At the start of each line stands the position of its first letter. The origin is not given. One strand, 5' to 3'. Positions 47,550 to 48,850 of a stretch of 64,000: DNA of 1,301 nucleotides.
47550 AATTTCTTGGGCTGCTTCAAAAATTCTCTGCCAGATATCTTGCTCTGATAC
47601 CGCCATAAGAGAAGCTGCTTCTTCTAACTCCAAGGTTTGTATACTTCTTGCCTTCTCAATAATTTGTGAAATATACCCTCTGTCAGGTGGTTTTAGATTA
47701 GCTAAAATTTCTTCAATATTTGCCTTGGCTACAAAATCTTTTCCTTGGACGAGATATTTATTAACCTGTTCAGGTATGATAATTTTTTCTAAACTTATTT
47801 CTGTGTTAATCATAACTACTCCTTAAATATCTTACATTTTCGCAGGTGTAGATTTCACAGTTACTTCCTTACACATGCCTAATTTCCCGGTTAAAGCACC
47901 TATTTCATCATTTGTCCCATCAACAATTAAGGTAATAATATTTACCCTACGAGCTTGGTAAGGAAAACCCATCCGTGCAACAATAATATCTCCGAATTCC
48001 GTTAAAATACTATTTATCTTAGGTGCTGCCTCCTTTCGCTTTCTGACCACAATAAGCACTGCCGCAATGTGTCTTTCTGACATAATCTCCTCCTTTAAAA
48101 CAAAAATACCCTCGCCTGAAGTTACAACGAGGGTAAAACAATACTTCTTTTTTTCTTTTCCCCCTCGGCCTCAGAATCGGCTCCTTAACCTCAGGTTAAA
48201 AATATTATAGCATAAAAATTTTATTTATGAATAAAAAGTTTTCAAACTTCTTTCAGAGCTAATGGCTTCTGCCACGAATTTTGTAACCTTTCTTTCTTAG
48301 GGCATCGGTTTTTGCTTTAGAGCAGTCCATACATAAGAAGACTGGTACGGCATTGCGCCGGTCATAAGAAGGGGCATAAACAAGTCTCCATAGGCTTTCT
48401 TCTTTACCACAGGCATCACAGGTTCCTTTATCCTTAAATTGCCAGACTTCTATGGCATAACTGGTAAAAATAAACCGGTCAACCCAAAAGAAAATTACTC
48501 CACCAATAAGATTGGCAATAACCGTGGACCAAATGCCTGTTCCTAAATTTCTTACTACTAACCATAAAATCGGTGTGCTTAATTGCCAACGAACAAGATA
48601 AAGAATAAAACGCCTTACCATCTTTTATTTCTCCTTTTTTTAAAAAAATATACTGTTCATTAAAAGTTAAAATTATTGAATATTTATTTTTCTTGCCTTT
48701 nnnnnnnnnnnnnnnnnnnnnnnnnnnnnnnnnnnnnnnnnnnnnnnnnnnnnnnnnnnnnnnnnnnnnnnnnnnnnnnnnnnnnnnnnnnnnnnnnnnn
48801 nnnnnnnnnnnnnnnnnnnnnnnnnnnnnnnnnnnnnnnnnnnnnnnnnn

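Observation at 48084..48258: Leader RNA with terminator/antiterminator logic upstream of the [FeFe]-hydrogenase maturation operon (TM1266-like-hydG-hydE-hydF)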

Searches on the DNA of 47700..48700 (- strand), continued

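Call 28: search_with_rna_model(model_id=R1, sources=[L081, L082, L083, L084, L085, L086, L087, L088, L089, L090, L091, L092, L093, L094, L095, L096, L097, L098, L099, L100, L101, L102, L103, L104, L105, L106, L107, L108, L109, L110, L111, L112, L113, L114, L115, L116, L117, L118, L119, L120, L121, L122, L123, L124, L125, L126, L127, L128, L129, L130, L131, L132, L133, L134, L135, L136, L137, L138, L139, L140, L141, L142, L143, L144, L145, L146, L147, L148, L149, L150, L151, L152, L153, L154, L155, L156, L157, L158, L159, L160], max_evalue=1)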
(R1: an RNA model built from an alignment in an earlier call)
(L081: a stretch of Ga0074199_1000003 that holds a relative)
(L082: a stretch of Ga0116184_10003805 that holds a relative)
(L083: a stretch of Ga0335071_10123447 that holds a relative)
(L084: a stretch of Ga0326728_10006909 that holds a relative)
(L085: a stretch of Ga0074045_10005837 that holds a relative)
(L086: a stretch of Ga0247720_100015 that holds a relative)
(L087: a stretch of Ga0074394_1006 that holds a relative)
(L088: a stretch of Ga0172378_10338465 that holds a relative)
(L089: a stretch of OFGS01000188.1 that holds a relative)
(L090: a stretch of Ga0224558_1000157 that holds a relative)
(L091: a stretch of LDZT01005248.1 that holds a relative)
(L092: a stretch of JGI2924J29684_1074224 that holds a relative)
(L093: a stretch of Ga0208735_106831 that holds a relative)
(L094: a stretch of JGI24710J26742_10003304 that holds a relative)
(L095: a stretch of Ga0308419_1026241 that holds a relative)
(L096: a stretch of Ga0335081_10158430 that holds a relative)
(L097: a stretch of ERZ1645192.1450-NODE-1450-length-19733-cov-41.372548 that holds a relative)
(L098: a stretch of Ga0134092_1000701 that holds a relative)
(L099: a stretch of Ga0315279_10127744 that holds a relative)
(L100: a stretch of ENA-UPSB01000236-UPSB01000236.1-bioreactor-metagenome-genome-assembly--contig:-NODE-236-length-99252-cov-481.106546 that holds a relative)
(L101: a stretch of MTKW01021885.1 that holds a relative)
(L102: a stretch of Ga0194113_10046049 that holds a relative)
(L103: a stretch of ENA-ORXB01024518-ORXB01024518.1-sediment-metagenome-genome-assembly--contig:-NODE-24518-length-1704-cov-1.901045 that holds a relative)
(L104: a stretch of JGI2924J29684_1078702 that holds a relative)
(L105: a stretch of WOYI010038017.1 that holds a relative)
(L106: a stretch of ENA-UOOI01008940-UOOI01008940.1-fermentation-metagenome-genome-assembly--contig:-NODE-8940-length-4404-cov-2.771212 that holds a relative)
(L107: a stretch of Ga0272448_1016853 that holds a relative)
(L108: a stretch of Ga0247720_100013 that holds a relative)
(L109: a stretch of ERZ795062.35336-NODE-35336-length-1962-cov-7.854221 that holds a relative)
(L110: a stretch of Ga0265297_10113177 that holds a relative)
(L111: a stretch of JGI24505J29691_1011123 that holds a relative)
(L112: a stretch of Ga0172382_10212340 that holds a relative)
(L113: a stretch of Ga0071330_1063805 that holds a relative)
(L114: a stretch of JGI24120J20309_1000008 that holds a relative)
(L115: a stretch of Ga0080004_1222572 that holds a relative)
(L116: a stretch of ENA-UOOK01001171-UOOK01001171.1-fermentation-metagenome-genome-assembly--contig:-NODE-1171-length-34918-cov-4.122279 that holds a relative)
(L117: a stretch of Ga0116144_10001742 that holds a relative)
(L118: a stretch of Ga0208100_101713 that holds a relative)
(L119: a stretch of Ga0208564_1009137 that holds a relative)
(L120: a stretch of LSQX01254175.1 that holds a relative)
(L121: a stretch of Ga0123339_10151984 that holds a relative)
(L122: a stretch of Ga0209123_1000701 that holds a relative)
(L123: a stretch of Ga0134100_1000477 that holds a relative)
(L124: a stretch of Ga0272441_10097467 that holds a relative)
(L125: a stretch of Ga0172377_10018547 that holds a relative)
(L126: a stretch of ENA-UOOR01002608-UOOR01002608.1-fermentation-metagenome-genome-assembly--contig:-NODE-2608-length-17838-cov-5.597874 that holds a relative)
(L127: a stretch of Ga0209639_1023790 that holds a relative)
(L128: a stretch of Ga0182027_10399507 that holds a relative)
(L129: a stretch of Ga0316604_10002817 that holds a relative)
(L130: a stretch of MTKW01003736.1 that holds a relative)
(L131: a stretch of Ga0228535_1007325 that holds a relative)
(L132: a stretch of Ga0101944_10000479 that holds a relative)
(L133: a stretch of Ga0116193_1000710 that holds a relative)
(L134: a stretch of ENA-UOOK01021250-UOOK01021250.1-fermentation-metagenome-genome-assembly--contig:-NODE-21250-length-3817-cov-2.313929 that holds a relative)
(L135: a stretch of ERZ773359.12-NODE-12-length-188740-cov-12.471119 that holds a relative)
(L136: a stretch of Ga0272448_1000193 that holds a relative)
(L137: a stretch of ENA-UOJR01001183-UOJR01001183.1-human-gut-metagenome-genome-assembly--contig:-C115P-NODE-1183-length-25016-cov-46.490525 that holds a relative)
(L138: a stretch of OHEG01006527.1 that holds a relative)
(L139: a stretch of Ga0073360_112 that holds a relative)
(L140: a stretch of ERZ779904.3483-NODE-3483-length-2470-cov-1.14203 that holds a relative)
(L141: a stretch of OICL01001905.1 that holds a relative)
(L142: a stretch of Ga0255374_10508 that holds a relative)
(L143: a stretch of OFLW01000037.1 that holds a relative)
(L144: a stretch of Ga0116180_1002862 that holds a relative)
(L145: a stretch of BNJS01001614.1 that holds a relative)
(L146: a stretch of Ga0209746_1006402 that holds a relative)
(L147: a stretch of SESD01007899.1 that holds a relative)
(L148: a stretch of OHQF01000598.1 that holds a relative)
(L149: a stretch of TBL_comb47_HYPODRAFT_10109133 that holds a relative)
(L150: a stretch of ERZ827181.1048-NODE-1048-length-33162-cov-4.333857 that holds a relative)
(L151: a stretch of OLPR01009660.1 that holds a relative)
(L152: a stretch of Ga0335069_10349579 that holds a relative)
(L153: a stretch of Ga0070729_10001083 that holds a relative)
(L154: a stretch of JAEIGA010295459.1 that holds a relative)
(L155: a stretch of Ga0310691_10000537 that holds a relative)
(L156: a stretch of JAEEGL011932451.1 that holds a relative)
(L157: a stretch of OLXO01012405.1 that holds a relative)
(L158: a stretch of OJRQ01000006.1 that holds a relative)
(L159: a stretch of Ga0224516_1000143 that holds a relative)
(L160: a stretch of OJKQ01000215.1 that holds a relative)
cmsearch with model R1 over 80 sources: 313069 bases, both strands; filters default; matches with E-value up to 1: 34.
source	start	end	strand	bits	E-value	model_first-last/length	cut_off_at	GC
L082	2365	2407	+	40.3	8.1e-07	1-44/44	no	0.6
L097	2362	2404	+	37.3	4.1e-06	1-44/44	no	0.65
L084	2359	2403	+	36.7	5.8e-06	1-44/44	no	0.58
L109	399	439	+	36.5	6.7e-06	1-44/44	no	0.54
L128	462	505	+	36.2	7.5e-06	1-44/44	no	0.48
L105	2394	2435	+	36.2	7.6e-06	1-44/44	no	0.4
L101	1585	1628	+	36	8.4e-06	1-44/44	no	0.57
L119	2262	2306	+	34.4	2.1e-05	1-44/44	no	0.58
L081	172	215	+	33.5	3.4e-05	1-44/44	no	0.55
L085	2299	2340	+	32.7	5.2e-05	1-44/44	no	0.52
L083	2029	2070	+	32.5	6.1e-05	1-44/44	no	0.62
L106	384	426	+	31.8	8.5e-05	1-44/44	no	0.56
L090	2348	2388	+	30.5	0.00018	1-44/44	no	0.56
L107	1143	1184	+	30.1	0.00022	1-44/44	no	0.67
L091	1687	1729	+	29.2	0.00036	1-44/44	no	0.49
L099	1464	1508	+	28.5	0.00055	1-44/44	no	0.58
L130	2352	2394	+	28.4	0.00058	1-44/44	no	0.58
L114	2356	2399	+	27.1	0.0012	1-44/44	no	0.52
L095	1824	1874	+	26.8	0.0014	1-44/44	no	0.45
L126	2341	2380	+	24.5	0.0048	1-44/44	no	0.38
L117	2422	2466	+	24.3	0.0054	1-44/44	no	0.53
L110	192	233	+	23.4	0.0092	1-44/44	no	0.43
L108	2390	2433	+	22.8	0.012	1-44/44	no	0.61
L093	761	802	+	22.6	0.014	1-44/44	no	0.64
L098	2782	2825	+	22.1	0.019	1-44/44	no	0.45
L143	2423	2464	+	21.8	0.022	1-44/44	no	0.29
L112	699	741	+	21.1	0.032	1-44/44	no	0.49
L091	2080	2122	+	19.6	0.074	1-44/44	no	0.53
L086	2293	2336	+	19.5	0.079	1-44/44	no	0.7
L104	2786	2834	+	19.1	0.096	1-44/44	no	0.37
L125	2347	2387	+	19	0.1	1-44/44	no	0.37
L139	2406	2447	+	16.2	0.48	1-44/44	no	0.5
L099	1518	1546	-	15.8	0.59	1-44/44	no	0.41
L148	418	456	+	14.9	0.98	1-44/44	no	0.38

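Call 29: search_with_rna_model(model_id=R1, sources=[window, L032, L001, L011, L042, L073, L049, L022, L056, L015, L031, L059, L021, L029, L050, L008, L044, L033, L067, L057, L028, L005, L002, L046, L053, L004, L009, L035, L064, L013, L034, L027, L025, L079, L054, L007, L036, L003, L043, L069, L082, L097, L084, L109, L128, L105, L101, L119, L081, L085, L083, L106, L090, L107, L091, L099, L130, L114, L095, L126, L117, L110, L108, L093, L098, L143, L112, L086, L104, L125, L139, L148], max_evalue=0.5, make_alignment=true)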
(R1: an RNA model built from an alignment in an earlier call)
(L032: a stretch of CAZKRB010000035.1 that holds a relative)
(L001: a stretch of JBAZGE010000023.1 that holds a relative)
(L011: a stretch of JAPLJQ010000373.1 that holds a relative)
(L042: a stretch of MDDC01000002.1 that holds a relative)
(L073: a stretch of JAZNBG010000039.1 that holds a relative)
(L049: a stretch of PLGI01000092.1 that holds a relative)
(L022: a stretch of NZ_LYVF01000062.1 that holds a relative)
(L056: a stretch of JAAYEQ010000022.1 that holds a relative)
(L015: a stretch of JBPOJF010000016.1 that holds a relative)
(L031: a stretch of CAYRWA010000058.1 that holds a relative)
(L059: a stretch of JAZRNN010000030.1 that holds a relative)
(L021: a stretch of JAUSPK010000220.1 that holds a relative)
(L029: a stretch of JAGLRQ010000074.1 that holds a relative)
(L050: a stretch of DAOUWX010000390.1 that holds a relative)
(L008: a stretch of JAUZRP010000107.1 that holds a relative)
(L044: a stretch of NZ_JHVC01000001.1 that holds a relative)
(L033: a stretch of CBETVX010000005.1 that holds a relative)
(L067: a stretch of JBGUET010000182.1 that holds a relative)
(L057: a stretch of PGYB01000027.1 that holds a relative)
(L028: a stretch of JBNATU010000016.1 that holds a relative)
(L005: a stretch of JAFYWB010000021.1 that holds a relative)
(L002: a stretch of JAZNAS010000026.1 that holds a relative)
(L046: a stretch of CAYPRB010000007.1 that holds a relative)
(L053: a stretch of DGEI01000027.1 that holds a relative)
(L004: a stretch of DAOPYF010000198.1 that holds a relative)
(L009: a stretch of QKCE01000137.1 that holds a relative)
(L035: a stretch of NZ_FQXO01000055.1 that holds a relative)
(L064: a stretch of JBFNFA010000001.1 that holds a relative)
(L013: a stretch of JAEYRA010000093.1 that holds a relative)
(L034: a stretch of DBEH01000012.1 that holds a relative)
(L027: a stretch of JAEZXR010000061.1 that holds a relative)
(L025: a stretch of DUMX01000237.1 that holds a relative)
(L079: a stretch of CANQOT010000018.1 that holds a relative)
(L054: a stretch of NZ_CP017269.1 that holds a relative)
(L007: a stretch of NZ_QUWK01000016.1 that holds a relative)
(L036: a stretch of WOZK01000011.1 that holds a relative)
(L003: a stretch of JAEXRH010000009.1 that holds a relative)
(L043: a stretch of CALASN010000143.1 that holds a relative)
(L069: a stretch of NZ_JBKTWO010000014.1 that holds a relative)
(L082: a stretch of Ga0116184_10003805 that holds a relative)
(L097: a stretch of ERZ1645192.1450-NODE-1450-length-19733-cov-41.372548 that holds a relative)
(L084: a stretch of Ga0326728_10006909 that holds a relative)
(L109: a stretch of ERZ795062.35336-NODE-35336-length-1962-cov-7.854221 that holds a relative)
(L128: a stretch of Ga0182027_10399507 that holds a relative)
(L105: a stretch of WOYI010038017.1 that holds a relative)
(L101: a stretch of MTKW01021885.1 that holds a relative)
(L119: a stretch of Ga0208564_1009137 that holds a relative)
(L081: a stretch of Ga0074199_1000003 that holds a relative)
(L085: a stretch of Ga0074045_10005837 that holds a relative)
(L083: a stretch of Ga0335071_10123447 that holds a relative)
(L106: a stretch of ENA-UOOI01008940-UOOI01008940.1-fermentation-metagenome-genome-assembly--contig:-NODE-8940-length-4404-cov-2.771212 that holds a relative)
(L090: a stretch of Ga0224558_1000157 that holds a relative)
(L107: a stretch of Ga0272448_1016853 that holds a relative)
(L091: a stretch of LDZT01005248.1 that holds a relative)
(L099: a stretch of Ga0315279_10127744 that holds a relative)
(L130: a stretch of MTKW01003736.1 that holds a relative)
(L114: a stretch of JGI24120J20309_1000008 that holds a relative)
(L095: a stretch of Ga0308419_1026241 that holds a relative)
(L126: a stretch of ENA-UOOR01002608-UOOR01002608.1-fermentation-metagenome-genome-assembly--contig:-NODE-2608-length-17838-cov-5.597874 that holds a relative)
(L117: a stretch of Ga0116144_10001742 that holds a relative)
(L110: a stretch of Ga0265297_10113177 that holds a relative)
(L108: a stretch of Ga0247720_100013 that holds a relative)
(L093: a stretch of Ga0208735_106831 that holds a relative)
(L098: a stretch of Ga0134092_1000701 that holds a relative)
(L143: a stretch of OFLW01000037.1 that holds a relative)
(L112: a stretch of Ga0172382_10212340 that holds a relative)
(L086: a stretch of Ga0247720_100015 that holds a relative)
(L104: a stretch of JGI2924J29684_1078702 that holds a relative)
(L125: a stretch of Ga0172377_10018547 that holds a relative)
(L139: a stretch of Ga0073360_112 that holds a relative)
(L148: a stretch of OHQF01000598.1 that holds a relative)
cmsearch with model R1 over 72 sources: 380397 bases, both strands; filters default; matches with E-value up to 0.5: 71.
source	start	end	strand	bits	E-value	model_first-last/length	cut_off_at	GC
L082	2365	2407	+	40.3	9.9e-07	1-44/44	no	0.6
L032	2294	2338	+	38.3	2.9e-06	1-44/44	no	0.49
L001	2352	2394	+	38.2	3.1e-06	1-44/44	no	0.49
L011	38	81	+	38.2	3.1e-06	1-44/44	no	0.52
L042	2242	2282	+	38.2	3.1e-06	1-44/44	no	0.61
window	48156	48199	-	37.6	4.4e-06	1-44/44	no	0.52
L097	2362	2404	+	37.3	5e-06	1-44/44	no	0.65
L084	2359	2403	+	36.7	7e-06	1-44/44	no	0.58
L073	2342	2384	+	36.7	7.2e-06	1-44/44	no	0.49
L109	399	439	+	36.5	8.1e-06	1-44/44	no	0.54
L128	462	505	+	36.2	9.1e-06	1-44/44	no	0.48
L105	2394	2435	+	36.2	9.3e-06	1-44/44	no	0.4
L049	2238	2281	+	36.1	9.9e-06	1-44/44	no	0.5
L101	1585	1628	+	36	1e-05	1-44/44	no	0.57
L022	2310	2352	+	35.2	1.6e-05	1-44/44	no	0.67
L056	366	406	+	35.2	1.6e-05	1-44/44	no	0.51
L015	2375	2421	+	34.7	2.2e-05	1-44/44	no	0.57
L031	2395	2437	+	34.4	2.5e-05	1-44/44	no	0.47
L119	2262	2306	+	34.4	2.5e-05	1-44/44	no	0.58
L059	2362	2404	+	34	3.2e-05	1-44/44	no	0.44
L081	172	215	+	33.5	4.1e-05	1-44/44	no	0.55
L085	2299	2340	+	32.7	6.3e-05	1-44/44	no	0.52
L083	2029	2070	+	32.5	7.4e-05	1-44/44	no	0.62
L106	384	426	+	31.8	0.0001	1-44/44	no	0.56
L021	1660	1701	+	31.4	0.00013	1-44/44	no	0.48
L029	2355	2399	+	30.8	0.00018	1-44/44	no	0.53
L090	2348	2388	+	30.5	0.00022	1-44/44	no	0.56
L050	647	692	+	30.3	0.00024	1-44/44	no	0.43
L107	1143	1184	+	30.1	0.00026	1-44/44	no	0.67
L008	2379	2420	+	29.7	0.00034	1-44/44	no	0.52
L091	1687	1729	+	29.2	0.00044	1-44/44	no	0.49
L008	158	200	-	28.9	0.00052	1-44/44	no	0.56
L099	1464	1508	+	28.5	0.00067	1-44/44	no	0.58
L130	2352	2394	+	28.4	0.00071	1-44/44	no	0.58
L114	2356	2399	+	27.1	0.0014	1-44/44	no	0.52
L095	1824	1874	+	26.8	0.0017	1-44/44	no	0.45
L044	2105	2146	+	26.5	0.002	1-44/44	no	0.36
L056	322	361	+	25.7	0.0031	1-44/44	no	0.57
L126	2341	2380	+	24.5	0.0058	1-44/44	no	0.38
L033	2417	2459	+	24.3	0.0065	1-44/44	no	0.44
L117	2422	2466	+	24.3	0.0065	1-44/44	no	0.53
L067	2387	2427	+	24.2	0.0071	1-44/44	no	0.39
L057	2422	2466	+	24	0.0078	1-44/44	no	0.51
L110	192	233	+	23.4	0.011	1-44/44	no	0.43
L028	61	103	+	23.3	0.012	1-44/44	no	0.58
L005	2371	2417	+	23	0.014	1-44/44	no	0.53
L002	2369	2415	+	23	0.014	1-44/44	no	0.53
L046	2382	2424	+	22.9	0.014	1-44/44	no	0.49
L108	2390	2433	+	22.8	0.015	1-44/44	no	0.61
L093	761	802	+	22.6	0.017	1-44/44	no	0.64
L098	2782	2825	+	22.1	0.023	1-44/44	no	0.45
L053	2382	2426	+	21.8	0.026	1-44/44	no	0.6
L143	2423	2464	+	21.8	0.026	1-44/44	no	0.29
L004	1704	1757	+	21.7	0.028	1-44/44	no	0.63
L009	2311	2376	+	21.1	0.039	1-44/44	no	0.71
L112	699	741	+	21.1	0.039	1-44/44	no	0.49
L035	2320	2360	+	21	0.041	1-44/44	no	0.44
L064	2375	2416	+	20.6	0.052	1-44/44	no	0.43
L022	2254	2298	+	19.8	0.078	1-44/44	no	0.53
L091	2080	2122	+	19.6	0.089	1-44/44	no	0.53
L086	2293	2336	+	19.5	0.096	1-44/44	no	0.7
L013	2336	2377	+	19.3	0.11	1-44/44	no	0.67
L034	2397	2439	+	19.2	0.11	1-44/44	no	0.74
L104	2786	2834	+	19.1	0.12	1-44/44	no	0.37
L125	2347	2387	+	19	0.13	1-44/44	no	0.37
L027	2835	2875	+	18.5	0.17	1-44/44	no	0.54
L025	343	384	+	18.2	0.2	1-44/44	no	0.43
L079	2383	2424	+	18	0.22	1-44/44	no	0.6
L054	2383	2424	+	17.9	0.22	1-44/44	no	0.38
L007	2330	2378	+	17.8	0.24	1-44/44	no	0.49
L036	2026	2074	+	17.2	0.34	1-44/44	no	0.49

Alignment A3: 71 matches aligned to the model, 72 columns, each read 5' to 3' on its own strand. Consensus structure (alignment columns), stored with it:
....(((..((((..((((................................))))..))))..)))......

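Call 51: build_rna_model(alignment_id=A3)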
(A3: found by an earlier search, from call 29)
Model R2 built from alignment A3 (71 sequences, 72 columns); structure: stored with the alignment.
model positions 44; base pairs 11; branch points 0; effective number of sequences 71; information 0.751 bits per position. Calibrated on 0.2 Mb of random sequence (short: E-values are rough).
structure used (alignment columns):
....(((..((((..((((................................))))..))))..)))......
